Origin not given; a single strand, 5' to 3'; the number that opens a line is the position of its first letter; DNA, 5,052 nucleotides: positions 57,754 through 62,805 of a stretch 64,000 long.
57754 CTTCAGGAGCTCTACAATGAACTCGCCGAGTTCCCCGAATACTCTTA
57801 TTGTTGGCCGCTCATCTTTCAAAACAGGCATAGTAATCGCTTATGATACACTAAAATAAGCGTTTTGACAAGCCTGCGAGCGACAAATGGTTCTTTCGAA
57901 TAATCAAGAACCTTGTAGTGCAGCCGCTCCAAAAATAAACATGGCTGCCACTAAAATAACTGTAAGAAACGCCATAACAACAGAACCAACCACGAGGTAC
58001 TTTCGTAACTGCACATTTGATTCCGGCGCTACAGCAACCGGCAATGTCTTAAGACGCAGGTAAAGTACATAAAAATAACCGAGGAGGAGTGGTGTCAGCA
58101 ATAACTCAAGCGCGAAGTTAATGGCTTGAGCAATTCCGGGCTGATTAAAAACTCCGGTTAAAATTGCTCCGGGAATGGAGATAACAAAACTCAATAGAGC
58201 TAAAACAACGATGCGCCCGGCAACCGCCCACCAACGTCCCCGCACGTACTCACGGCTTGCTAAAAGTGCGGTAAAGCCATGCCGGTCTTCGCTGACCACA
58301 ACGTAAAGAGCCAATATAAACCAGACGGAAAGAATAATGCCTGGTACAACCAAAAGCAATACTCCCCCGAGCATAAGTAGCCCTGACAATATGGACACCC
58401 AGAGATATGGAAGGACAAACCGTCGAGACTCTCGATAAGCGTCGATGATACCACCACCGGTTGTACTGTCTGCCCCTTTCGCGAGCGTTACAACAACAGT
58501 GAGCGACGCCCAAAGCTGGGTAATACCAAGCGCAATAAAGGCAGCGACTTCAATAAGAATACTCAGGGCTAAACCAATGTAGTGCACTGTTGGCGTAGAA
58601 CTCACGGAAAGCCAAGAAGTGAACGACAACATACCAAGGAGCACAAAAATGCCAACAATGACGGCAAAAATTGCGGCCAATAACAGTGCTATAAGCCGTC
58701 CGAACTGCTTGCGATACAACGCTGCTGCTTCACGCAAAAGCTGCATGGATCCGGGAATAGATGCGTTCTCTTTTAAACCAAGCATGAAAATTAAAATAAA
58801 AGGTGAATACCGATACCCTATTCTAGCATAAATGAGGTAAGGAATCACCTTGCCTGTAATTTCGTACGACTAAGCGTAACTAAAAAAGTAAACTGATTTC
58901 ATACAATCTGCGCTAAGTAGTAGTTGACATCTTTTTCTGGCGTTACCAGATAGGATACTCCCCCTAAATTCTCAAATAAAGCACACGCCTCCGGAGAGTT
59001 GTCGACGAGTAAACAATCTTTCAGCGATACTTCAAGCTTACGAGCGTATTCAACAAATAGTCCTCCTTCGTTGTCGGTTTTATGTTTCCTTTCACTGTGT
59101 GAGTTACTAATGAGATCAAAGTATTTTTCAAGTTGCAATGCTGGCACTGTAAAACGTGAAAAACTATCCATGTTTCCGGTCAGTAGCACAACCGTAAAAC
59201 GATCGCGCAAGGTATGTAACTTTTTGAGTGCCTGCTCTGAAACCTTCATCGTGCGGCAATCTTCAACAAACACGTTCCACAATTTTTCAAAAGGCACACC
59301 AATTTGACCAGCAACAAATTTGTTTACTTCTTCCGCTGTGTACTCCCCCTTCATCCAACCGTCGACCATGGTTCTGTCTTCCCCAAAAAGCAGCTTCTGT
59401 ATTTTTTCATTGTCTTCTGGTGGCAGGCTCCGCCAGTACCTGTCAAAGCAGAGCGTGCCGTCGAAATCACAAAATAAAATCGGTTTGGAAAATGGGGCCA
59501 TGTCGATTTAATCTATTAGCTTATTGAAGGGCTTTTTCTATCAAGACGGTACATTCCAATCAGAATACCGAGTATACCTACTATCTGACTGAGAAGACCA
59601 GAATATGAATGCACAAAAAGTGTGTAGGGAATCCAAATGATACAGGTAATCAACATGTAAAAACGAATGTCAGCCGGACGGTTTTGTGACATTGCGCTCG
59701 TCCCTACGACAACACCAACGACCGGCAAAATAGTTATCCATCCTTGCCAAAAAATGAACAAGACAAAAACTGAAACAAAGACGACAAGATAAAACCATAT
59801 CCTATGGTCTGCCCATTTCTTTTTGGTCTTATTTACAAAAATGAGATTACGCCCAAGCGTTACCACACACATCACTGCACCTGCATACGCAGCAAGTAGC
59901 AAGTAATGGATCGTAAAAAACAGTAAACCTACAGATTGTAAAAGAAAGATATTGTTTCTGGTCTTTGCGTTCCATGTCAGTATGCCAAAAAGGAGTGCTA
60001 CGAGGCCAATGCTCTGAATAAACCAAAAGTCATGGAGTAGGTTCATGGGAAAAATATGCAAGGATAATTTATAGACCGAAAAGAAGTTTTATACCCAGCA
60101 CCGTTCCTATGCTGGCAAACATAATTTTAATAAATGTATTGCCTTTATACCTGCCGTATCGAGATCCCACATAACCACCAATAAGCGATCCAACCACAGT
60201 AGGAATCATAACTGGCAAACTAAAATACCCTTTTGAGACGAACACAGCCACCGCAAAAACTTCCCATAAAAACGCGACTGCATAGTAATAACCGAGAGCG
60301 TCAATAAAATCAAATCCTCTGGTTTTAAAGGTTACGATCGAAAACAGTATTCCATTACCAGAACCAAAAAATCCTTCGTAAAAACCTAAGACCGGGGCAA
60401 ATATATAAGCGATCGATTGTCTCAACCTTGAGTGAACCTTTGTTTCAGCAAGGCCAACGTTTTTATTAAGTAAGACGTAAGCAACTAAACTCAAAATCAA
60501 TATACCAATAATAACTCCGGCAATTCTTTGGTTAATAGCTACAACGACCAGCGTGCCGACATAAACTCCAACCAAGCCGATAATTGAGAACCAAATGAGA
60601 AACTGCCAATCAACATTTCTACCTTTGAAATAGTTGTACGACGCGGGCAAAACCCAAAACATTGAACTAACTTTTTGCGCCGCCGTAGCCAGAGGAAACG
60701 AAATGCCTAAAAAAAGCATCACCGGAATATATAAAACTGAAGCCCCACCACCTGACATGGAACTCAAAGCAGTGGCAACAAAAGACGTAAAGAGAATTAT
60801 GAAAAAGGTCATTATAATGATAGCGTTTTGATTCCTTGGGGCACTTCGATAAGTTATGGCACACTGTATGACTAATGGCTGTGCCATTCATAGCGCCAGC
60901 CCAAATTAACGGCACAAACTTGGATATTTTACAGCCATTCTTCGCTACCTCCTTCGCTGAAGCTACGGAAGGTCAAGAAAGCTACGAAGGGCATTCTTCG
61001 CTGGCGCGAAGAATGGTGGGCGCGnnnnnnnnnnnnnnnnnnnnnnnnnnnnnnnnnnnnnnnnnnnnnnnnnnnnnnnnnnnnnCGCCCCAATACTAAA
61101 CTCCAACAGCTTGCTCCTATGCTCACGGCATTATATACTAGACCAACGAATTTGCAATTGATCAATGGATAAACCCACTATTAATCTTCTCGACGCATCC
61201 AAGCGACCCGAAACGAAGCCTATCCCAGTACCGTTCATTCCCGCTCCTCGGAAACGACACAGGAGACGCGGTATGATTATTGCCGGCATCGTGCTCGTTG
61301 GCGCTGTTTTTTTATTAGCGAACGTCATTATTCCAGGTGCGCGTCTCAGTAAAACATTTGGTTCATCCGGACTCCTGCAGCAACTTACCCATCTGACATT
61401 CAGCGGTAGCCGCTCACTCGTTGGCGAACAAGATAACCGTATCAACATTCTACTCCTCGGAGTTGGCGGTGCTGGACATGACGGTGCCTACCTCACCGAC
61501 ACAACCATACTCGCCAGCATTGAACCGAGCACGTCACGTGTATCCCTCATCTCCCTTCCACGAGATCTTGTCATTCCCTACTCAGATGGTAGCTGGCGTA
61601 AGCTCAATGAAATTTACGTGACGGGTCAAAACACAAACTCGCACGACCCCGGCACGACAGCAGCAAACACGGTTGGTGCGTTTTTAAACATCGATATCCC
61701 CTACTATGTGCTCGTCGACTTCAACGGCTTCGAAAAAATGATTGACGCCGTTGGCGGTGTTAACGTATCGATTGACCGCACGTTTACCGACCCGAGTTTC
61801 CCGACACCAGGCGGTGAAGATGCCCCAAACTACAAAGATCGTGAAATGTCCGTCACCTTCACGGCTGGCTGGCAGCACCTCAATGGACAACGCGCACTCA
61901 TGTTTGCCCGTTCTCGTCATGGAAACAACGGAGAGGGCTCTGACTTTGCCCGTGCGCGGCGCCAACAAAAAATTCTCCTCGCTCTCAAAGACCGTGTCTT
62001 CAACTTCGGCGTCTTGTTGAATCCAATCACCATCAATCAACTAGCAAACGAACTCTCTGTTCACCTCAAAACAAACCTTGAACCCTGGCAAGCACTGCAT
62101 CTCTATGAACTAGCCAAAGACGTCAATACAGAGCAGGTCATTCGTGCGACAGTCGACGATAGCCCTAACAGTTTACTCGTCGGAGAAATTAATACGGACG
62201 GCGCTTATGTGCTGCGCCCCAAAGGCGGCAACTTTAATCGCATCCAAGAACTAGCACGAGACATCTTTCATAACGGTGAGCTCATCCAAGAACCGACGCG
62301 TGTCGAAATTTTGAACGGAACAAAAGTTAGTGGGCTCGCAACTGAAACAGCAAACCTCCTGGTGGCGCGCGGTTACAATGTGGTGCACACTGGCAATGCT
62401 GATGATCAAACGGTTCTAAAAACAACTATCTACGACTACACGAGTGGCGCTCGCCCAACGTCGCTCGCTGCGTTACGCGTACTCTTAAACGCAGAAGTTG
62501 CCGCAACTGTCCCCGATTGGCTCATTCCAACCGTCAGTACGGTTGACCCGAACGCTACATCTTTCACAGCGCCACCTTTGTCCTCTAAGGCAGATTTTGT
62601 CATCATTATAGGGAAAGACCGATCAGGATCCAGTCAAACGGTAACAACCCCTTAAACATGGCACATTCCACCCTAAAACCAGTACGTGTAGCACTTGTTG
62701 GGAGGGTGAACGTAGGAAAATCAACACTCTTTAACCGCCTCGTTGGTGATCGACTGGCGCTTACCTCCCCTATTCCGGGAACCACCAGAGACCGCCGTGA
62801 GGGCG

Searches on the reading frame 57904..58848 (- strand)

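Call 10: search_protein_families(library=pfam, proteins=[window:57904-58848:-], max_evalue=0.01)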
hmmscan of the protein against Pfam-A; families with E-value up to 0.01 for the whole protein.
window:57904-58848:- (314 aa): 0 families

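Call 12: search_protein_families(library=ncbifam, proteins=[window:57904-58848:-], max_evalue=0.1)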
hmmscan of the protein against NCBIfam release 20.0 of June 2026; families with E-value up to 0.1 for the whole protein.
window:57904-58848:- (314 aa): 1 family
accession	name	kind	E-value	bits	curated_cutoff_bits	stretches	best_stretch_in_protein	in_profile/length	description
NF002774.0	PRK02868.1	equivalog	0.046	13.4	227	1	110-267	94-246/248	YciC family protein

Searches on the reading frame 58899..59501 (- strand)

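Call 10: search_protein_families(library=pfam, proteins=[window:58899-59501:-], max_evalue=0.01)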
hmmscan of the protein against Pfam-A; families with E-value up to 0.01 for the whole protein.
window:58899-59501:- (200 aa): 3 families
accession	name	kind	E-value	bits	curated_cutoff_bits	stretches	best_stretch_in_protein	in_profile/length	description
PF00702.32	Hydrolase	-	0.00023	22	26.4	1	9-170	4-181/191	haloacid dehalogenase-like hydrolase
PF12710.13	HAD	-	0.0036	18.2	27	1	10-148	2-145/189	haloacid dehalogenase-like hydrolase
PF03031.24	NIF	-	0.0073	16.4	21.8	0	95-176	47-124/160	NLI interacting factor-like phosphatase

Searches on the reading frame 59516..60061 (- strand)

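Call 10: search_protein_families(library=pfam, proteins=[window:59516-60061:-], max_evalue=0.01)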
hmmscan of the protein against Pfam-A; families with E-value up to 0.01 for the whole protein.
window:59516-60061:- (181 aa): 1 family
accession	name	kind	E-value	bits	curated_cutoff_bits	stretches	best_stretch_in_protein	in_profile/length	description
PF10688.14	Imp-YgjV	-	2.6e-33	115.5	23.5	1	13-176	1-158/159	Bacterial inner membrane protein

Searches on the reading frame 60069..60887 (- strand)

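Call 10: search_protein_families(library=pfam, proteins=[window:60069-60887:-], max_evalue=0.01)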
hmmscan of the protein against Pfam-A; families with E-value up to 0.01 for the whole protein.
window:60069-60887:- (272 aa): 1 family
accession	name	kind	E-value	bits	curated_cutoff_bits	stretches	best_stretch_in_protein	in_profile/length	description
PF01925.25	TauE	-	1.7e-35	123.2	32.6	1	32-268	2-237/237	Sulfite exporter TauE/SafE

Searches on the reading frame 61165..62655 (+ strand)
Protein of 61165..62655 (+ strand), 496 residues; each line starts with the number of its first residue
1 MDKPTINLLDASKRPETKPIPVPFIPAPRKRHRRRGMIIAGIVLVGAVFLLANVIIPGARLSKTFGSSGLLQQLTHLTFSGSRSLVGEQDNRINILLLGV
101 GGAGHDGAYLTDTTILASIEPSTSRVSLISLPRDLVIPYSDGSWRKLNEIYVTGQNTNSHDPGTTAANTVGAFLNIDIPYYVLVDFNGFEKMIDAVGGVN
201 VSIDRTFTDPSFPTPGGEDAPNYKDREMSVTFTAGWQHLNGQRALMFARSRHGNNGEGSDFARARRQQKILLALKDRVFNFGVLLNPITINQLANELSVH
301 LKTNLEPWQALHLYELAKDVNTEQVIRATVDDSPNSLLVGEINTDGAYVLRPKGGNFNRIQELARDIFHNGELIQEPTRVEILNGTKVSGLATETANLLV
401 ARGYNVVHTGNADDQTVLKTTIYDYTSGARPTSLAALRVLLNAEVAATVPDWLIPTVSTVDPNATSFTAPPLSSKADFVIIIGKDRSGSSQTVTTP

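Call 10: search_protein_families(library=pfam, proteins=[window:61165-62655:+], max_evalue=0.01)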
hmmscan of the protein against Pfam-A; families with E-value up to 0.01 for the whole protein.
window:61165-62655:+ (496 aa): 2 families
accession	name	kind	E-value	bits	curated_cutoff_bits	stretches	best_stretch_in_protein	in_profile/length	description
PF03816.19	LytR_cpsA_psr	-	2.5e-34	119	24.6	1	111-277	2-147/150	LytR_cpsA_psr family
PF13399.11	LytR_C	-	5.5e-12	46.9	22.2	1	378-485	2-85/86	LytR cell envelope-related transcriptional attenuator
